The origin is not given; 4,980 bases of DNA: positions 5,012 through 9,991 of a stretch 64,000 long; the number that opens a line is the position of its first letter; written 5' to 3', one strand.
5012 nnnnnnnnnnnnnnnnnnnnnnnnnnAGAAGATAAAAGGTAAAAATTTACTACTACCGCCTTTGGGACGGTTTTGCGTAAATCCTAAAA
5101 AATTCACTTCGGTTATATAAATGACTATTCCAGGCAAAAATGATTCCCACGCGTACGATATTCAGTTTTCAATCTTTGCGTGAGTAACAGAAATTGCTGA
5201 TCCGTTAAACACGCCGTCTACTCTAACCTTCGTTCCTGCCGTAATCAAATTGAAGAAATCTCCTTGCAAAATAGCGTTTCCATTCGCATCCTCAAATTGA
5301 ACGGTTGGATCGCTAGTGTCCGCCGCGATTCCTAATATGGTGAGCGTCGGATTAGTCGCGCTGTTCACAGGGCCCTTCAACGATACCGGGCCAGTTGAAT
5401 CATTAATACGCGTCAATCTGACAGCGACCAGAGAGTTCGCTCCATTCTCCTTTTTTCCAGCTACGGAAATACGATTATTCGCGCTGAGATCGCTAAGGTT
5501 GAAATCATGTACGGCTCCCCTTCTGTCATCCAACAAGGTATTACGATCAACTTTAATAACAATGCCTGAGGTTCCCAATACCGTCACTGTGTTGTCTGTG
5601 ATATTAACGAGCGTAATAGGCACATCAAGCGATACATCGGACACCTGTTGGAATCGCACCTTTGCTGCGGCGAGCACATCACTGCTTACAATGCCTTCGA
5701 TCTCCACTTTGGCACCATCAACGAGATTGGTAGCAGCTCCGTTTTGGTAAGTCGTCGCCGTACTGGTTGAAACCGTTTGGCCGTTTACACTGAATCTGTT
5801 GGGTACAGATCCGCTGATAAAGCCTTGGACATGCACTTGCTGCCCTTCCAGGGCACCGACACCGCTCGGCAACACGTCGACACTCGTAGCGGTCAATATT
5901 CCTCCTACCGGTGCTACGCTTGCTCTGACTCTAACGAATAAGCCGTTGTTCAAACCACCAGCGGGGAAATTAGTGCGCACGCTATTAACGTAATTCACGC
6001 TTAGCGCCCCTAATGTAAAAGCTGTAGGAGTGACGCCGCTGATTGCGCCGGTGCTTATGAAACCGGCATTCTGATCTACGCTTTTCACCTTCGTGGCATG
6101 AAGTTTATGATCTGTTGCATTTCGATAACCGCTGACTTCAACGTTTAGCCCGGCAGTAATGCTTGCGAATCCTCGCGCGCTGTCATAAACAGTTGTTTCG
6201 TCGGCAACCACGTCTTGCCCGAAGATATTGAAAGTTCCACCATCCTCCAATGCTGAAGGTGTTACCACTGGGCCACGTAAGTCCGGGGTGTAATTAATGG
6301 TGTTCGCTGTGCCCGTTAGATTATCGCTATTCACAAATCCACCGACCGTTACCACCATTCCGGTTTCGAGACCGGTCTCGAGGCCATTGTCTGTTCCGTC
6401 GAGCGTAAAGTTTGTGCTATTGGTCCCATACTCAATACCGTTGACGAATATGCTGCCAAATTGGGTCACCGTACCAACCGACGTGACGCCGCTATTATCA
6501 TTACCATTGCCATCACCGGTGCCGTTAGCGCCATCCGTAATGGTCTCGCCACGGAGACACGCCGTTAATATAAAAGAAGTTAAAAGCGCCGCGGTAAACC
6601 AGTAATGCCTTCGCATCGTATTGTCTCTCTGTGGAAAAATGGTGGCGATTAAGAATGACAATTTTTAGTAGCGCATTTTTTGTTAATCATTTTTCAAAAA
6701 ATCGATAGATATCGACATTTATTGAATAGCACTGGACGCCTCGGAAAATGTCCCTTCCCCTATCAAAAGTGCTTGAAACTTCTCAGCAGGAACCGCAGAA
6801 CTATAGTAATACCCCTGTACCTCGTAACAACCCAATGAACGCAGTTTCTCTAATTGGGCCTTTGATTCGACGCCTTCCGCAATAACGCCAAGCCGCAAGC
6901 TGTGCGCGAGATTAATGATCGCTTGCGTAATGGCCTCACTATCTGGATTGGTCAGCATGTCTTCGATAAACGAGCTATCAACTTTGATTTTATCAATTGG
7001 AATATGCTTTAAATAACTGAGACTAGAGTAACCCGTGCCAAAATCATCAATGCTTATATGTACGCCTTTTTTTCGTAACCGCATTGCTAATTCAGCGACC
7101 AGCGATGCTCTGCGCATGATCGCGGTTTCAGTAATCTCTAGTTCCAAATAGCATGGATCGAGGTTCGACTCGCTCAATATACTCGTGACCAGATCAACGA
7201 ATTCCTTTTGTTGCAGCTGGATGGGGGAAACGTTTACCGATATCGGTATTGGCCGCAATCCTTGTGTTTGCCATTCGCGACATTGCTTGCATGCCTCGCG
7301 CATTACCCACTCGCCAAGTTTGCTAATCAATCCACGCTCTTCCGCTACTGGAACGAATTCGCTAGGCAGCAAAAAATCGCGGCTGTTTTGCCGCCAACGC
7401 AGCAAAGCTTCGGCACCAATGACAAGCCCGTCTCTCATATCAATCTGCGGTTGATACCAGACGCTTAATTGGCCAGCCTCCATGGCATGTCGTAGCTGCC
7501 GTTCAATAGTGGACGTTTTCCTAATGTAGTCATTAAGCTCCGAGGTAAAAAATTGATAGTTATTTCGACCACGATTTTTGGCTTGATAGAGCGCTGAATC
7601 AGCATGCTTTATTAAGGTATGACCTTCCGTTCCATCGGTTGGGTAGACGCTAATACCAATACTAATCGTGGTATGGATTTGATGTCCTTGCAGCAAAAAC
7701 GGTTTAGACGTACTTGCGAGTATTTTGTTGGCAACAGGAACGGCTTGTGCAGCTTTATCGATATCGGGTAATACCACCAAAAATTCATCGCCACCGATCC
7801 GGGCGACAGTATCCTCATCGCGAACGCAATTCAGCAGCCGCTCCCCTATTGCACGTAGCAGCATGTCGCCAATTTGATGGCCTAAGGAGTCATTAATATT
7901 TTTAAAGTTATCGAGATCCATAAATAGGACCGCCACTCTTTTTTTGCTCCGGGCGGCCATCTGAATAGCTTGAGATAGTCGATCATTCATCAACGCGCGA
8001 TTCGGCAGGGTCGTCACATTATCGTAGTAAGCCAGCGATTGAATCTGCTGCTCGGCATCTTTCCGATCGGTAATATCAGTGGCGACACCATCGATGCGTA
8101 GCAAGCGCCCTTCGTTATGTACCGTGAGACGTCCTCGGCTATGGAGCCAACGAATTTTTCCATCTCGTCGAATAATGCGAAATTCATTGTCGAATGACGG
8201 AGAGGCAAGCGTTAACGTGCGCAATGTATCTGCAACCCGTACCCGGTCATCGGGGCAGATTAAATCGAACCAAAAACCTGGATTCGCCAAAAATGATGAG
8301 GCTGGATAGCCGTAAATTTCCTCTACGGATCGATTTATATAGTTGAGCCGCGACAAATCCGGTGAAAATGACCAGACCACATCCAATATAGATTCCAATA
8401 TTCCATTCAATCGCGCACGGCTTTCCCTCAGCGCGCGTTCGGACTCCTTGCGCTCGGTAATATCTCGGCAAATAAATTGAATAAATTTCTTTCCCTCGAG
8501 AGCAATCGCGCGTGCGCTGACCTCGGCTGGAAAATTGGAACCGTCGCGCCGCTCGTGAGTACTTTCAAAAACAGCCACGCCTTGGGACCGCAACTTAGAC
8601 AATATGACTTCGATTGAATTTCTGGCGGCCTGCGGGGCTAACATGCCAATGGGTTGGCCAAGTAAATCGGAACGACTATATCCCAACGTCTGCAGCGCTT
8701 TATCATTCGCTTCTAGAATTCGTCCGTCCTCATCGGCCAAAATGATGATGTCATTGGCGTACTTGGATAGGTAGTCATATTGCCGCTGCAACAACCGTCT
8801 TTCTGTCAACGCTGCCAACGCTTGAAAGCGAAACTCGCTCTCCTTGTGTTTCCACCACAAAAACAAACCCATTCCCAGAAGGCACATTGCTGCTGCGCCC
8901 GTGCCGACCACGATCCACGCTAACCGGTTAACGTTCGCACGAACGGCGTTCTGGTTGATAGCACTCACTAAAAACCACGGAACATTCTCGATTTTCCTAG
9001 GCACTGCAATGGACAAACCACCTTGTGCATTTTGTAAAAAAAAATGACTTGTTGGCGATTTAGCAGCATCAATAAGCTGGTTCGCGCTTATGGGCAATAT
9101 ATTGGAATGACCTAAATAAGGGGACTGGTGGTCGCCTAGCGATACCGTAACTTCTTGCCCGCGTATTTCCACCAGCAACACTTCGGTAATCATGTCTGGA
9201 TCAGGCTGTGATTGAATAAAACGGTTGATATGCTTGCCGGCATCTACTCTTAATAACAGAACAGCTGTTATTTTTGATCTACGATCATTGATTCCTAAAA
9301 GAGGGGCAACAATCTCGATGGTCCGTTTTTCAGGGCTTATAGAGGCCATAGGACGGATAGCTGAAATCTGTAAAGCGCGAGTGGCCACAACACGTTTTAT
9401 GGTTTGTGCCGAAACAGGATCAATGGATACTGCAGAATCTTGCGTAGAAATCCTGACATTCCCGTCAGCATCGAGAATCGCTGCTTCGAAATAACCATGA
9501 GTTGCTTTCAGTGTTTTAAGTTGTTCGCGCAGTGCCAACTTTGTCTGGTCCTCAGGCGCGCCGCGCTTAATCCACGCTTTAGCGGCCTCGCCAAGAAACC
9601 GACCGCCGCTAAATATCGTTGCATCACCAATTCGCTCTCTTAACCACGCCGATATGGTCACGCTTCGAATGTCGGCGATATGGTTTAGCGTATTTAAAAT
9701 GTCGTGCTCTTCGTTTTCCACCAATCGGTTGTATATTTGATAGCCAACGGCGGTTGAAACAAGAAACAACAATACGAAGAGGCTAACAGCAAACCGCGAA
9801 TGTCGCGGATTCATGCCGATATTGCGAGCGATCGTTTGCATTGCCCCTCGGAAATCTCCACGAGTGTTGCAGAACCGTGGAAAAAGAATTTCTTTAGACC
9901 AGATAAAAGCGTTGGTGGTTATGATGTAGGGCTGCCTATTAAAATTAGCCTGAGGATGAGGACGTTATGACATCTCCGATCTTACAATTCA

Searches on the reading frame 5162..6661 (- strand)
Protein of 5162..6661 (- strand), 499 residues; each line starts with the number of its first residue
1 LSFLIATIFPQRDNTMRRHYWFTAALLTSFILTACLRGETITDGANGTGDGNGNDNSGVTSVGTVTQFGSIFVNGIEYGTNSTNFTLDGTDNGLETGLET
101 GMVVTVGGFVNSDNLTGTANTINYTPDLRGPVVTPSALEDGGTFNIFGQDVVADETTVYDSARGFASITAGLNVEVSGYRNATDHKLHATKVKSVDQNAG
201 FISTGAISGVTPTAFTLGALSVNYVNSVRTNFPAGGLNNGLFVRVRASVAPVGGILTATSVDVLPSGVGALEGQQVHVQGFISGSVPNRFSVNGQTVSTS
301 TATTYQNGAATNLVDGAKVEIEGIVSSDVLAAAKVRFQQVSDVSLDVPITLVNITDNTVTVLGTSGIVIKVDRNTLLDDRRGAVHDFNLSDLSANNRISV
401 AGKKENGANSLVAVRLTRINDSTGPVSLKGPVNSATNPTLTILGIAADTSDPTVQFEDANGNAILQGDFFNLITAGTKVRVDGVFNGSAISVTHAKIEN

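Call 8: search_protein_families(library=pfam, proteins=[window:5162-6661:-])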
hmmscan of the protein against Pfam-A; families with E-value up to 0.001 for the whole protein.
window:5162-6661:- (499 aa): 1 family
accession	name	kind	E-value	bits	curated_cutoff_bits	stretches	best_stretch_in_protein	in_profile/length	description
PF18914.6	DUF5666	-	2.9e-33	114.4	27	4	137-193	6-60/60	Domain of unknown function (DUF5666)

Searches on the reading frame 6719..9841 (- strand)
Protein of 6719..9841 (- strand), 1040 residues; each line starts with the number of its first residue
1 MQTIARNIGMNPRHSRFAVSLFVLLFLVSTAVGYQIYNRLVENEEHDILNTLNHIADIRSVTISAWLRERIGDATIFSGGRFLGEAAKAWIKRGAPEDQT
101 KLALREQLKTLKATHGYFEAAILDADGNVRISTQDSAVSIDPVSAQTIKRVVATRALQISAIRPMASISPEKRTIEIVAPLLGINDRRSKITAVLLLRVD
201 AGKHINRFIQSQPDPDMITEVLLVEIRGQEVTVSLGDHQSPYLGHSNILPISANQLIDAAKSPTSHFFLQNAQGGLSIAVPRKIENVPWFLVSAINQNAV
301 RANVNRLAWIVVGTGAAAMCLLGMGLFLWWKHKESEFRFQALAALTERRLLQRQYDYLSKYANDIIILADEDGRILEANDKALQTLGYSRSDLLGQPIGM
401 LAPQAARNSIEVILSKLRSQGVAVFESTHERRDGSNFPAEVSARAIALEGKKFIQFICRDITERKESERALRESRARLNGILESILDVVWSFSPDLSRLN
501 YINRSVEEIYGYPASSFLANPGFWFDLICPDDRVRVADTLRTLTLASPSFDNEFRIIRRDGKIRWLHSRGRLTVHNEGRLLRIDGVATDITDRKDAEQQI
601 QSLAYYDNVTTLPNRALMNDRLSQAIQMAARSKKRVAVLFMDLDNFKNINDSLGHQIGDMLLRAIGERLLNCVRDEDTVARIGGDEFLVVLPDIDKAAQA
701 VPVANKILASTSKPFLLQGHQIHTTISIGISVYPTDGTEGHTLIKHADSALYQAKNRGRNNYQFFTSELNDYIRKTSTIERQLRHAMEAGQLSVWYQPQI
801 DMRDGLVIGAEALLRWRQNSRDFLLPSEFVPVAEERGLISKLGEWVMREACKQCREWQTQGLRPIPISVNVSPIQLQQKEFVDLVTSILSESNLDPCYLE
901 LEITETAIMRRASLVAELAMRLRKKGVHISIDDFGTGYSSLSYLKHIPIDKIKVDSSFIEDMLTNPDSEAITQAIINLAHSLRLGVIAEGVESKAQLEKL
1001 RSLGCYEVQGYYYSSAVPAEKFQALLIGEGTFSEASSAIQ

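Call 8: search_protein_families(library=pfam, proteins=[window:6719-9841:-])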
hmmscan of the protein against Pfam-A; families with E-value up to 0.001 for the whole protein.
window:6719-9841:- (1040 aa): 7 families
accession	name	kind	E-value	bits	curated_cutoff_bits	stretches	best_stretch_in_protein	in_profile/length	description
PF00563.25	EAL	-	3.5e-78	262.6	31.3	1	781-1014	2-234/236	EAL domain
PF00990.26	GGDEF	-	8e-55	185.4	23.8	1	604-761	1-161/161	Diguanylate cyclase, GGDEF domain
PF13426.13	PAS_9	-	1.5e-29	102.7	27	2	364-463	2-103/103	PAS domain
PF08447.18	PAS_3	-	8.5e-23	80.9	25.6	1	501-587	3-89/89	PAS fold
PF00989.32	PAS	-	7.2e-18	65.1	22.6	1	362-459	10-111/113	PAS fold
PF08448.16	PAS_4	-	2.3e-14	54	23.1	1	363-466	5-110/110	PAS fold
PF13188.13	PAS_8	-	8.4e-11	41.8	21.8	1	363-404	11-49/65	PAS domain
